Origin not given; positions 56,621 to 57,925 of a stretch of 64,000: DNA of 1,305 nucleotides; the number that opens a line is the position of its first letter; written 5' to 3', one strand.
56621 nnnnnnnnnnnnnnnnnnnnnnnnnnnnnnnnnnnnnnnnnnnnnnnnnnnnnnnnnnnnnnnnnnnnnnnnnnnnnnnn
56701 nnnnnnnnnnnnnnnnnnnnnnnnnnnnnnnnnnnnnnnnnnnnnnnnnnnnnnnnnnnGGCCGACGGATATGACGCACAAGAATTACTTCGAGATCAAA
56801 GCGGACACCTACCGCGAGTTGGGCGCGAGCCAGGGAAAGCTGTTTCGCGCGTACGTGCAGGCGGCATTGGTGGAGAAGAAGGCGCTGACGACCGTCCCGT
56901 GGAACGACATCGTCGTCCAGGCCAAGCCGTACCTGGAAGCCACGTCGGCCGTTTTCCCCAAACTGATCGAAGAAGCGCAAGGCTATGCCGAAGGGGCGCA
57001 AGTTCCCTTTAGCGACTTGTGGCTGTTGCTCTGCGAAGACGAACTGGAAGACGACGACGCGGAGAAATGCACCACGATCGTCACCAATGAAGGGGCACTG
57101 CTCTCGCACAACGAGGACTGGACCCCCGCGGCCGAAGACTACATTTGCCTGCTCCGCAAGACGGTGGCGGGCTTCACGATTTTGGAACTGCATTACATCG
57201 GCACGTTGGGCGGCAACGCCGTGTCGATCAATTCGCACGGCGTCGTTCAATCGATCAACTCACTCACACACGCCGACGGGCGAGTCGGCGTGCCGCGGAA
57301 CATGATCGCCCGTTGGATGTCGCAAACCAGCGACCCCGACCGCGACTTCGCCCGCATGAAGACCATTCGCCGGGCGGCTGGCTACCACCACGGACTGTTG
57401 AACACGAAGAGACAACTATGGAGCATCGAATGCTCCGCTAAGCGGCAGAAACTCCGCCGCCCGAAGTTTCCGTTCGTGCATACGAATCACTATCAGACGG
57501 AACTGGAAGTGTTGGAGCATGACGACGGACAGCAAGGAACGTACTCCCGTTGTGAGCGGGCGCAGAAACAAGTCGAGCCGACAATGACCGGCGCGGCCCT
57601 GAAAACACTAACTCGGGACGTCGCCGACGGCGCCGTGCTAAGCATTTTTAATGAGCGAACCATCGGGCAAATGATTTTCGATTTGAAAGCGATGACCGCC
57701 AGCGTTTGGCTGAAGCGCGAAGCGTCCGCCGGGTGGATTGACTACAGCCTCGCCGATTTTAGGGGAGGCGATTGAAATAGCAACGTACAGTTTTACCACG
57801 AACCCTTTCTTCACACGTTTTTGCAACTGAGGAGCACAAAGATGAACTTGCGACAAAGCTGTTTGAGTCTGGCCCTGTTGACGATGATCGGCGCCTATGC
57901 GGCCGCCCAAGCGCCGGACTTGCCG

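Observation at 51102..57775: KamA + epsilon-poly-lysine-synthetase-like NRPS + C45 hydrolase: predicted homopoly(beta-lysine/lysine) pathway in a planctomycete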

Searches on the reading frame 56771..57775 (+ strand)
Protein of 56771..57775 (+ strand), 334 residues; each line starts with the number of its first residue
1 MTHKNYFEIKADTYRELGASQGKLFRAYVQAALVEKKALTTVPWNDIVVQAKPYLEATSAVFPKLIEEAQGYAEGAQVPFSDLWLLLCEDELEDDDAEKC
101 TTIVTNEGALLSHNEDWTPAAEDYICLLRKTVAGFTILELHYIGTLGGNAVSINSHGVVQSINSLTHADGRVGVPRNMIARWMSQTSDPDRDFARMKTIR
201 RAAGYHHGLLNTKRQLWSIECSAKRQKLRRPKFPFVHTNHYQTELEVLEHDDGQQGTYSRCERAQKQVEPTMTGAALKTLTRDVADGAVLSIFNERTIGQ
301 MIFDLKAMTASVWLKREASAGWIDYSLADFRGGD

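Call 6: search_protein_families(library=ncbifam, proteins=[window:56771-57775:+], max_evalue=0.001)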
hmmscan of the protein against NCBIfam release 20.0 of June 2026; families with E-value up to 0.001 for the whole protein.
window:56771-57775:+ (334 aa): 1 family
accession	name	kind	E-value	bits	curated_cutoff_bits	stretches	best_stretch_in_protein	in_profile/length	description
NF040521.1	C45_proenzyme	subfamily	2.9e-45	155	85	1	13-309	3-312/313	C45 family autoproteolytic acyltransferase/hydrolase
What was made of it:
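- Checked: It passes the C45 proenzyme model NF040521 (155 bits, cut-off 85; call 6).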

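Call 7: search_protein_families(library=pfam, proteins=[window:56771-57775:+], max_evalue=0.001)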
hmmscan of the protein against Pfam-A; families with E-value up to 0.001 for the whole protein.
window:56771-57775:+ (334 aa): 1 family
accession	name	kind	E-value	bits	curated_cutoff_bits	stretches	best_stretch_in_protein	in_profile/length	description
PF03417.21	AAT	-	6.2e-19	69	23.2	1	106-316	4-222/225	Acyl-coenzyme A:6-aminopenicillanic acid acyl-transferase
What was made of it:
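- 56771..57775 (+): C45-family autoproteolytic Ntn (Cys) hydrolase/acyltransferase with no signal peptide. The predicted nucleophile is Cys100 (nt 57068-57070). NF040521 scores 155 bits against a cut-off of 85, and PF03417 also matches (calls 6, 7).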

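Call 40: search_solved_structures(query=window:56771-57775:+, max_evalue=1, show_alignments=2)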
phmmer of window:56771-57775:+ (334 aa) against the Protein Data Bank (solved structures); distinct sequences matched with E-value up to 1: 2.
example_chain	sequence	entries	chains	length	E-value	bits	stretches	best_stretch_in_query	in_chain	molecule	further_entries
2x1d_A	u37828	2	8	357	2.6e-05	26.9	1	61-241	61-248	ACYL-COENZYME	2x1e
2x1c_A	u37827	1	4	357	0.00023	23.8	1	61-241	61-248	ACYL-COENZYME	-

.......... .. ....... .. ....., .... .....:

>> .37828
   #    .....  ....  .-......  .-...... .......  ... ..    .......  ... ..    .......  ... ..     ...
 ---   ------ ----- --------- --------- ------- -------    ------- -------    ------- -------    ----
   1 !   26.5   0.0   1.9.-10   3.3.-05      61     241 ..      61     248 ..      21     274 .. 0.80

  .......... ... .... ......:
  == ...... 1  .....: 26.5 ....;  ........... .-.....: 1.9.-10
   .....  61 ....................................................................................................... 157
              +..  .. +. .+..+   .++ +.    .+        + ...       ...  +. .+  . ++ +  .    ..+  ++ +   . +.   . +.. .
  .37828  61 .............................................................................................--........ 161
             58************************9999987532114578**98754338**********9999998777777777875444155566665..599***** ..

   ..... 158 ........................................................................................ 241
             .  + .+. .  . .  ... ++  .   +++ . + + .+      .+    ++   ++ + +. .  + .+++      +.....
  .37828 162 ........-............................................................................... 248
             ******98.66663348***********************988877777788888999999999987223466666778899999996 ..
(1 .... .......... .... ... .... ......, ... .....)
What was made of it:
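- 56771..57775 (+): Cys100 aligns with Cys103 of isopenicillin N acyltransferase 2X1D (call 40).
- Closest known: Isopenicillin N acyltransferase, peptidase family C45. Same: The same family model and the same aligned nucleophile within a Cys-Thr-Thr motif (calls 6, 40).
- The founding C45 member, isopenicillin N acyltransferase, is a transferase (call 40).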

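Call 41: find_homologous_proteins(query=window:56771-57775:+, max_evalue=1e-10)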
Query window:56771-57775:+ (334 aa): 232 proteins with E <= 1e-10 among 3444 candidates; the best 120 are listed.
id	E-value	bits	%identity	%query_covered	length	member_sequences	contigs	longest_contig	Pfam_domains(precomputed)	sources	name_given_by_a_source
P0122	3.1e-225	764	100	100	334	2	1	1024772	PF03417.22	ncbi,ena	-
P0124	5.5e-109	382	53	98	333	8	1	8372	PF03417.22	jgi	jgi:hypothetical protein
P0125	4.1e-107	376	49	98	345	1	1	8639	PF03417.22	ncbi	-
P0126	5.6e-106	373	51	98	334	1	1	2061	PF03417.22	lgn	-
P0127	2.7e-105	370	50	98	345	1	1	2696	PF03417.22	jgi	jgi:Acyl-coenzyme A:6-aminopenicillanic acid acyl-transferase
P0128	3.9e-105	370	50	98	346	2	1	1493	PF03417.22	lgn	-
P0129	4.3e-105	370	50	98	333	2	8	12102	PF03417.22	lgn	-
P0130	5.0e-105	369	50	98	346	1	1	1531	PF03417.22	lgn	-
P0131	1.0e-104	368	49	98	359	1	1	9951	PF03417.22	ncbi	-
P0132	1.7e-104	368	50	98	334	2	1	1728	PF03417.22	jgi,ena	-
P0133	2.6e-104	367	49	98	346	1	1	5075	PF03417.22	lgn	-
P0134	3.0e-104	367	49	100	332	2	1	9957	PF03417.22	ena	-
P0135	4.6e-104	366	49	98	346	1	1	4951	PF03417.22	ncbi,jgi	jgi:predicted choloylglycine hydrolase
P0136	5.4e-104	366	49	98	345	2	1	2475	PF03417.22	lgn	-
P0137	5.5e-104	366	51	98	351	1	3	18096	PF03417.22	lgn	-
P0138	4.5e-103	363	52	99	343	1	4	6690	PF03417.22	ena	-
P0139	1.3e-102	362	51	99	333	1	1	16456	PF03417.22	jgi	jgi:hypothetical protein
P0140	1.8e-102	361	48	98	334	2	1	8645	PF03417.22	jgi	jgi:hypothetical protein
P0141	5.2e-102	360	49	98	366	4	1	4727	PF03417.22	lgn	-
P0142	8.7e-102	359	49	98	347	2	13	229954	PF03417.22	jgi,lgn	jgi:hypothetical protein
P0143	2.2e-101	357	47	98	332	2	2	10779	PF03417.22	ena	-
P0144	2.5e-101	357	49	98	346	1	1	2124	PF03417.22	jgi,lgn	-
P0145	2.7e-101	357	48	98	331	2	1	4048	PF03417.22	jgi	jgi:isopenicillin-N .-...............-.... protein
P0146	4.1e-101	357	47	99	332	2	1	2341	PF03417.22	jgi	-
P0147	1.1e-99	352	48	98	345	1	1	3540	PF03417.22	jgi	jgi:predicted choloylglycine hydrolase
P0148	1.3e-99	352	48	100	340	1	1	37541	PF03417.22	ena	-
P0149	5.1e-99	350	48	98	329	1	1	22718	PF03417.22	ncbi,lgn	-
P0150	5.5e-99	350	49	98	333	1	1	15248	PF03417.22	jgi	jgi:isopenicillin-N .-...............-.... protein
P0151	6.3e-98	346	46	99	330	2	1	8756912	PF03417.22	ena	-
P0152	3.7e-97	344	48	98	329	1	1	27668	PF03417.22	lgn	-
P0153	1.1e-96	342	47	98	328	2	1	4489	PF03417.22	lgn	-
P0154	1.6e-96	341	48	99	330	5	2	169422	PF03417.22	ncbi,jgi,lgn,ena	-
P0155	3.4e-96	340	48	99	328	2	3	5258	PF03417.22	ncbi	-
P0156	6.4e-96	340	47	99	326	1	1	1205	PF03417.22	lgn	-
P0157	9.1e-96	339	47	99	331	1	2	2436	PF03417.22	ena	-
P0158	1.0e-95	339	47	98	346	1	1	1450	PF03417.22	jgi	jgi:Acyl-coenzyme A:6-aminopenicillanic acid acyl-transferase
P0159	1.0e-95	339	47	98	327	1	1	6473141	PF03417.22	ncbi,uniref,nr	ncbi:C45 family autoproteolytic acyltransferase/hydolase [Bythopirellula goksoeyrii]|uniref:Acyl-coe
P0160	1.3e-95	339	46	98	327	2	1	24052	PF03417.22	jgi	-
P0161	1.8e-95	338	48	99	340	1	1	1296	PF03417.22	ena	-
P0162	1.9e-95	338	47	98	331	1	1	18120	PF03417.22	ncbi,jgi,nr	ncbi:MAG: hypothetical protein GXO93_07605 [FCB group bacterium]|nr:hypothetical protein [FCB group 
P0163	7.4e-95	336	47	98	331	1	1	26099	PF03417.22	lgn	-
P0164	2.4e-94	334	46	99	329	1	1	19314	PF03417.22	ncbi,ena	-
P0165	3.9e-94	334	46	98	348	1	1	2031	PF03417.22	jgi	jgi:hypothetical protein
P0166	4.4e-94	333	46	98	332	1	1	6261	PF03417.22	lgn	-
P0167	4.8e-94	333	48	99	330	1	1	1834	PF03417.22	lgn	-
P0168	4.9e-94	333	46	98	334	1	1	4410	PF03417.22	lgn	-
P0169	6.5e-94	333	47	99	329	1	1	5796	PF03417.22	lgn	-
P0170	1.6e-93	332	48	99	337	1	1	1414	PF03417.22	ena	-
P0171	3.0e-93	331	48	99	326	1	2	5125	PF03417.22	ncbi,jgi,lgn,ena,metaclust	metaclust:\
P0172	5.3e-93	330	45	97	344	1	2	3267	PF03417.22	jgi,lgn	-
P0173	6.0e-93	330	48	98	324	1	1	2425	PF03417.22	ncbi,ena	-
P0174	1.4e-92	328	47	98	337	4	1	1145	PF03417.22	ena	-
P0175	1.8e-92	328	49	98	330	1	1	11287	PF03417.22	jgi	jgi:hypothetical protein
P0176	2.5e-92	328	46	99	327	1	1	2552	PF03417.22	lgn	-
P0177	3.9e-92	327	45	99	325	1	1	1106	PF03417.22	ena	-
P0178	5.4e-92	327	45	99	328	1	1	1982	PF03417.22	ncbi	-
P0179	1.4e-91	325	45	97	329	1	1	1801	PF03417.22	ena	-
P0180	1.6e-91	325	47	99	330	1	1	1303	PF03417.22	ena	-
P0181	1.9e-91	325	46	97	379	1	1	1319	PF03417.22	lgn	-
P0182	3.9e-91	324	44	99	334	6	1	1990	PF03417.22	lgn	-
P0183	1.4e-90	322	47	98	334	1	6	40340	PF03417.22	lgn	-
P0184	2.1e-90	321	45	98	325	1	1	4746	PF03417.22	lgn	-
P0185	5.2e-90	320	46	99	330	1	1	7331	PF03417.22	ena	-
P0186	9.5e-90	319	46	98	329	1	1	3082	PF03417.22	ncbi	-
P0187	1.2e-89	319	47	99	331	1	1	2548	PF03417.22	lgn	-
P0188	1.2e-89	319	46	99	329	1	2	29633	PF03417.22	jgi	jgi:predicted choloylglycine hydrolase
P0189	1.3e-89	319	45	98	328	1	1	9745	PF03417.22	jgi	jgi:hypothetical protein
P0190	3.5e-89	317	47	99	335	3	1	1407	PF03417.22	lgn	-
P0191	7.1e-89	316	46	99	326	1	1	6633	PF03417.22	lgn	-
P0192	8.3e-89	316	47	93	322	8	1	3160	PF03417.22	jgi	-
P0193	1.1e-88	316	44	98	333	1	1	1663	PF03417.22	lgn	-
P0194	1.3e-88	315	46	99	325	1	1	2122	PF03417.22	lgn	-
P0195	3.5e-88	314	48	99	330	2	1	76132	PF03417.22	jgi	jgi:acyl-CoA:6-aminopenicillanic acid acyl transferase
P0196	4.2e-88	314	45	99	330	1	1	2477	PF03417.22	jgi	jgi:hypothetical protein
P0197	4.7e-88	314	46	97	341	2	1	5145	PF03417.22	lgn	-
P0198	7.0e-88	313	46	98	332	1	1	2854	PF03417.22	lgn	-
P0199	1.3e-87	312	45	99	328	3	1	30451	PF03417.22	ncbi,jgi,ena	-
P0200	1.4e-87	312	45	99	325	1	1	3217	PF03417.22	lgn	-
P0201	3.0e-87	311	44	99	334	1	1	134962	PF03417.22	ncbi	-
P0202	5.4e-87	310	44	98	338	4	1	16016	PF03417.22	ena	-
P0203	1.1e-86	309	44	99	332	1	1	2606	PF03417.22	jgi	jgi:hypothetical protein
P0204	1.7e-86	309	47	98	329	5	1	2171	PF03417.22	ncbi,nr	ncbi:MAG: hypothetical protein KGO05_02720 [Chloroflexota bacterium]|nr:hypothetical protein [Chloro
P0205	2.0e-86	308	47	99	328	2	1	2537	PF03417.22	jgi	-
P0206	3.4e-86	308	47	98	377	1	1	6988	PF03417.22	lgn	-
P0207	5.4e-86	307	45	97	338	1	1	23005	PF03417.22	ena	-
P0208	5.8e-86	307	46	97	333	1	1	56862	PF03417.22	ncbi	-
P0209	6.5e-86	307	45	99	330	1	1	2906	PF03417.22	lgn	-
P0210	9.0e-86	306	46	98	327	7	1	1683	PF03417.22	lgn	-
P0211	1.0e-85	306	45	97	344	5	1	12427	PF03417.22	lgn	-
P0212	1.3e-85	306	45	98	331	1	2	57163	PF03417.22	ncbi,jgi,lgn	jgi:hypothetical protein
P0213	1.4e-85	305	45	99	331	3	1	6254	PF03417.22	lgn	-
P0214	1.6e-85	305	44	99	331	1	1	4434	PF03417.22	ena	-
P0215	2.4e-85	305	44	98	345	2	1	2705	PF03417.22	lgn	-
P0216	2.5e-85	305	45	99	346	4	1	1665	PF03417.22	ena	-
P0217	4.2e-85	304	45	97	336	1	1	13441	PF03417.22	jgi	jgi:hypothetical protein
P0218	4.7e-85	304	43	98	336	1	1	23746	PF03417.22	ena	-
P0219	6.4e-85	303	46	98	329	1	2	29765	PF03417.22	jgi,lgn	-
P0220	8.9e-85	303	45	98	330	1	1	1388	PF03417.22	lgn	-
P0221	9.7e-85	303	44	93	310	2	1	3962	PF03417.22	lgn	-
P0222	1.3e-84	302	44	98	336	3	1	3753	PF03417.22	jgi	jgi:hypothetical protein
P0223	1.5e-84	302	44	98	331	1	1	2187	PF03417.22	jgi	jgi:hypothetical protein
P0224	1.8e-84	302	45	99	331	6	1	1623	PF03417.22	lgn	-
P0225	3.0e-84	301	53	73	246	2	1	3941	PF03417.22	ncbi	ncbi:MAG: C45 family autoproteolytic acyltransferase/hydrolase, partial [Desulfobacteraceae bacteriu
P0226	3.0e-84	301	49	85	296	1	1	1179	PF03417.22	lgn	-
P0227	3.9e-84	301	49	85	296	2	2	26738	PF03417.22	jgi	jgi:predicted choloylglycine hydrolase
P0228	2.1e-83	298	44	99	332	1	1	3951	PF03417.22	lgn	-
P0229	3.7e-83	298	44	99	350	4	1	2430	PF03417.22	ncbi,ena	-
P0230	1.0e-82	296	44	97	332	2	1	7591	PF03417.22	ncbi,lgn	ncbi:MAG TPA: C45 family peptidase [Ktedonobacterales bacterium]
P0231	1.2e-82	296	52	75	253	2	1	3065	PF03417.22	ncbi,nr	ncbi:MAG: hypothetical protein KAV87_62030, partial [Desulfobacteraceae bacterium]|nr:hypothetical p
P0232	1.3e-82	296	42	98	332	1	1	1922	PF03417.22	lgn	-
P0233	1.2e-81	293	46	93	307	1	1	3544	PF03417.22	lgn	-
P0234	4.5e-80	287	44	97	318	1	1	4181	PF03417.22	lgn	-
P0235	2.6e-79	285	44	98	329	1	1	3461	PF03417.22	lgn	-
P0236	6.5e-79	284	44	100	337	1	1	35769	PF03417.22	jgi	jgi:hypothetical protein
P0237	7.9e-79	283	42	98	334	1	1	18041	PF03417.22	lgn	-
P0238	4.3e-78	281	48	84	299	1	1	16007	PF03417.22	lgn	-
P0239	1.2e-77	279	42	97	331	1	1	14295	PF03417.22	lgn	-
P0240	4.7e-77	278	41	98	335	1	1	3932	PF03417.22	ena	-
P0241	9.8e-77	276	43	98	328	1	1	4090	PF03417.22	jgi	jgi:hypothetical protein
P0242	1.2e-76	276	43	100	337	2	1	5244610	PF03417.22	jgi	jgi:predicted choloylglycine hydrolase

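Call 42: find_encoding_contigs(protein=P0151, flank=10000, max_places=1)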
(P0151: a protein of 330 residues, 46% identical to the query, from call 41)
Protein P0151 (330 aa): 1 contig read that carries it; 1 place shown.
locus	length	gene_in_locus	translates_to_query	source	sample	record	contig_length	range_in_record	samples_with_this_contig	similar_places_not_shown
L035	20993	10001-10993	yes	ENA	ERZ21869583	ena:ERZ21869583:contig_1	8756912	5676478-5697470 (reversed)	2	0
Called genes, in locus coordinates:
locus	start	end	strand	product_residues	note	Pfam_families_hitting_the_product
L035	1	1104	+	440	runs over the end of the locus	PF01408:GFO_IDH_MocA, PF22725:GFO_IDH_MocA_C3 (faint), PF19051:GFO_IDH_MocA_C2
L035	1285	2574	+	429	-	-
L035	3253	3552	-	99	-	-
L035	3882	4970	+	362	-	PF04055:Radical_SAM, PF12544:LAM_C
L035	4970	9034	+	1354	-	PF00501:AMP-binding, PF13193:AMP-binding_C, PF00550:PP-binding, PF00132:Hexapep (faint), PF14602:Hexapep_2 (faint)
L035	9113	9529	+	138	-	-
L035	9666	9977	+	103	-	-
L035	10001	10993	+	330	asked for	PF03417:AAT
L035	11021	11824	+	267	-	PF22624:AASDHPPT_N (weak), PF01648:ACPS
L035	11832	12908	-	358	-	PF07883:Cupin_2, PF00165:HTH_AraC (weak), PF12833:HTH_18, PF00165:HTH_AraC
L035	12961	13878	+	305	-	PF01261:AP_endonuc_2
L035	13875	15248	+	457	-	PF22725:GFO_IDH_MocA_C3 (weak)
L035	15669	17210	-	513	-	PF07642:BBP2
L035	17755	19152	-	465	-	PF22725:GFO_IDH_MocA_C3 (weak)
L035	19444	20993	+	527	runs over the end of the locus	PF01120:Alpha_L_fucos, PF16757:Fucosidase_C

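Call 43: find_encoding_contigs(protein=P0154, flank=10000, max_places=1)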
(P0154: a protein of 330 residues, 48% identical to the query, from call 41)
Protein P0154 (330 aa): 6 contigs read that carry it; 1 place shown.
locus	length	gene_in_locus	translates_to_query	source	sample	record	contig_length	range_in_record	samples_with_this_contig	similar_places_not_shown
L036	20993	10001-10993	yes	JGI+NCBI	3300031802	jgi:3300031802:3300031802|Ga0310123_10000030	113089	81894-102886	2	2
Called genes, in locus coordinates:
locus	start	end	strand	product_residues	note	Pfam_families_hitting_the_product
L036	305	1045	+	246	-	PF06314:ADC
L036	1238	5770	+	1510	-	PF02368:Big_2 (faint), PF07583:PSCyt2, PF07587:PSD1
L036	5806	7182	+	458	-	PF07394:DUF1501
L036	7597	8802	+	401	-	PF01408:GFO_IDH_MocA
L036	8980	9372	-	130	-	-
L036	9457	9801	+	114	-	-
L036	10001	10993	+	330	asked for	PF03417:AAT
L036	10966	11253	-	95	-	-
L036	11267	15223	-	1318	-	PF00501:AMP-binding, PF13193:AMP-binding_C (weak), PF00550:PP-binding, PF00132:Hexapep (faint), PF25084:LbH_EIF2B (faint), PF25087:GMPPB_C (faint)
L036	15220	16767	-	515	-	PF12544:LAM_C (weak)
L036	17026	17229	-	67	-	-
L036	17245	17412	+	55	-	-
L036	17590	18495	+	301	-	-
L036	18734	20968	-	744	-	PF22842:Pel9A-like_beta_helix (weak), PF05048:NosD (faint), PF13229:Beta_helix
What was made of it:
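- The two genes overlap by 1 nt in L035 and 4 nt in L036 (calls 42, 43).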

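Call 44: find_encoding_contigs(protein=P0162, flank=10000, max_places=1)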
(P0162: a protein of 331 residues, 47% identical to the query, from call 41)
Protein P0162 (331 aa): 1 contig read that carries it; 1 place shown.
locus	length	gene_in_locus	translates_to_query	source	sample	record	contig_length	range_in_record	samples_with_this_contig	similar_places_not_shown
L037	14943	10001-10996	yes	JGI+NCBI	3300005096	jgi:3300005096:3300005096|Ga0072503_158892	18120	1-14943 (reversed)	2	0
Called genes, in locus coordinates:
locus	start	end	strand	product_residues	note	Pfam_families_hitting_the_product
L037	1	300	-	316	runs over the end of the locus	PF01073:3Beta_HSD, PF01370:Epimerase, PF02719:Polysacc_synt_2 (weak), PF07993:NAD_binding_4 (faint), PF16363:GDP_Man_Dehyd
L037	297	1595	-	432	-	PF01210:NAD_Gly3P_dh_N (faint), PF03721:UDPG_MGDP_dh_N, PF00984:UDPG_MGDP_dh, PF03720:UDPG_MGDP_dh_C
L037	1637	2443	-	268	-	-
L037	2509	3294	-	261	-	PF01370:Epimerase, PF04321:RmlD_sub_bind, PF07993:NAD_binding_4, PF01073:3Beta_HSD, PF16363:GDP_Man_Dehyd, PF02719:Polysacc_synt_2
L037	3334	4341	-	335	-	PF01073:3Beta_HSD, PF01370:Epimerase, PF02719:Polysacc_synt_2, PF04321:RmlD_sub_bind, PF07993:NAD_binding_4, PF13460:NAD_binding_10, PF16363:GDP_Man_Dehyd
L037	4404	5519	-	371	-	PF00919:UPF0004, PF04055:Radical_SAM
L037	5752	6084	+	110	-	PF01588:tRNA_bind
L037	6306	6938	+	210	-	-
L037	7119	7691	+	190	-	PF18728:HEPN_AbiV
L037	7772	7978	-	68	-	-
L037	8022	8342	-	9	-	-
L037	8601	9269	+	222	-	PF09365:DUF2461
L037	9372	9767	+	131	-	PF00293:NUDIX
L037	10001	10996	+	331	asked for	PF03417:AAT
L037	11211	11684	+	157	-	-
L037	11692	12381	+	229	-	PF01177:Asp_Glu_race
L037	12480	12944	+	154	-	-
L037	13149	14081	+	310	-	PF02353:CMAS (weak), PF13489:Methyltransf_23, PF07021:MetW (weak), PF13847:Methyltransf_31, PF08241:Methyltransf_11, PF08242:Methyltransf_12, PF13649:Methyltransf_25 (weak)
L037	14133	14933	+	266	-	PF02673:BacA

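Call 58: find_encoding_contigs(protein=P0142, flank=10000, max_places=1)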
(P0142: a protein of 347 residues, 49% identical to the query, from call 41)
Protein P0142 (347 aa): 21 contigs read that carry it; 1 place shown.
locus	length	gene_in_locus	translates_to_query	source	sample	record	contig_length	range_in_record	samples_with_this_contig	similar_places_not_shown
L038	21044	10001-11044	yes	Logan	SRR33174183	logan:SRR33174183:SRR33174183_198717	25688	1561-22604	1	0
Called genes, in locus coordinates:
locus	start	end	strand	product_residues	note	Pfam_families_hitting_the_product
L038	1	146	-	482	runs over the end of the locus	PF00324:AA_permease, PF13520:AA_permease_2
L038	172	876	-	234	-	PF01596:Methyltransf_3, PF08704:GCD14, PF13578:Methyltransf_24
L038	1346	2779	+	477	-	PF07642:BBP2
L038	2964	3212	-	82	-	-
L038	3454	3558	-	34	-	-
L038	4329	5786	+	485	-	PF04055:Radical_SAM (weak), PF12544:LAM_C (weak)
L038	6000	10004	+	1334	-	PF00501:AMP-binding, PF13193:AMP-binding_C (weak), PF00550:PP-binding, PF00132:Hexapep (faint), PF14602:Hexapep_2 (faint)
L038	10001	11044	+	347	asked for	PF03417:AAT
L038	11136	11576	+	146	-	-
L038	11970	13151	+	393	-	-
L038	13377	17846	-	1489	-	PF00932:LTD, PF13290:CHB_HEX_C_1 (weak), PF13287:Fn3_assoc (weak), PF08757:CotH, PF13287:Fn3_assoc (weak), PF00932:LTD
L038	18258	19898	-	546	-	PF00474:SSF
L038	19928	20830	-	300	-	PF05336:rhaM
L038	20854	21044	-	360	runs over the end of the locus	PF01408:GFO_IDH_MocA, PF03447:NAD_binding_3 (weak), PF02894:GFO_IDH_MocA_C, PF22725:GFO_IDH_MocA_C3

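Call 59: find_encoding_contigs(protein=P0201, flank=10000, max_places=1)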
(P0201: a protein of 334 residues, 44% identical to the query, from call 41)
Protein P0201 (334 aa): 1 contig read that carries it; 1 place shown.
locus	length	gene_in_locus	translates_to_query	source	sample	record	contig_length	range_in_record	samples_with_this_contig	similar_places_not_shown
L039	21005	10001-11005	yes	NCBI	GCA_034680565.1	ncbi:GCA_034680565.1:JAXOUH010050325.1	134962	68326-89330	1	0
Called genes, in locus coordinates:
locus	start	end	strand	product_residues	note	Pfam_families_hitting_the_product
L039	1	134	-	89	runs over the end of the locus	PF00312:Ribosomal_S15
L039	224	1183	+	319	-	PF02899:Phage_int_SAM_1, PF13495:Phage_int_SAM_4, PF00589:Phage_integrase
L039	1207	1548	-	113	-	-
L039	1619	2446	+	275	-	PF03372:Exo_endo_phos, PF14529:Exo_endo_phos_2 (faint)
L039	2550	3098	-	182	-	-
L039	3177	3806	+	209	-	PF06736:TMEM175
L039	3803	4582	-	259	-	PF01978:TrmB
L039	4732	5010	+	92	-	PF00708:Acylphosphatase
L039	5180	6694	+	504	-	-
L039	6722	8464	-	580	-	PF01743:PolyA_pol, PF12627:PolyA_pol_RNAbd, PF01966:HD, PF13735:tRNA_NucTran2_2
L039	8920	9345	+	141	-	PF02021:UPF0102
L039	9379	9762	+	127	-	-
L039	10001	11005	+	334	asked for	PF03417:AAT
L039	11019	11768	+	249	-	PF02535:Zip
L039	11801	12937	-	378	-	PF01476:LysM, PF23446:LysM1_NFP_LYK (faint), PF23473:LysM3_LYK4_5, PF01476:LysM, PF01551:Peptidase_M23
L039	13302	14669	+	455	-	-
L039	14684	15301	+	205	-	-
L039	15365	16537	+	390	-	PF00226:DnaJ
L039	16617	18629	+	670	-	PF00580:UvrD-helicase, PF01443:Viral_helicase1 (faint), PF13087:AAA_12 (faint), PF13245:AAA_19, PF13361:UvrD_C, PF13538:UvrD_C_2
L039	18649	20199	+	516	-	PF01564:Spermine_synth (weak)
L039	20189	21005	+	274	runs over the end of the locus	PF00398:RrnaAD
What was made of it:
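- Homologs occur without a synthetase in L037 and L039 (calls 44, 59).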
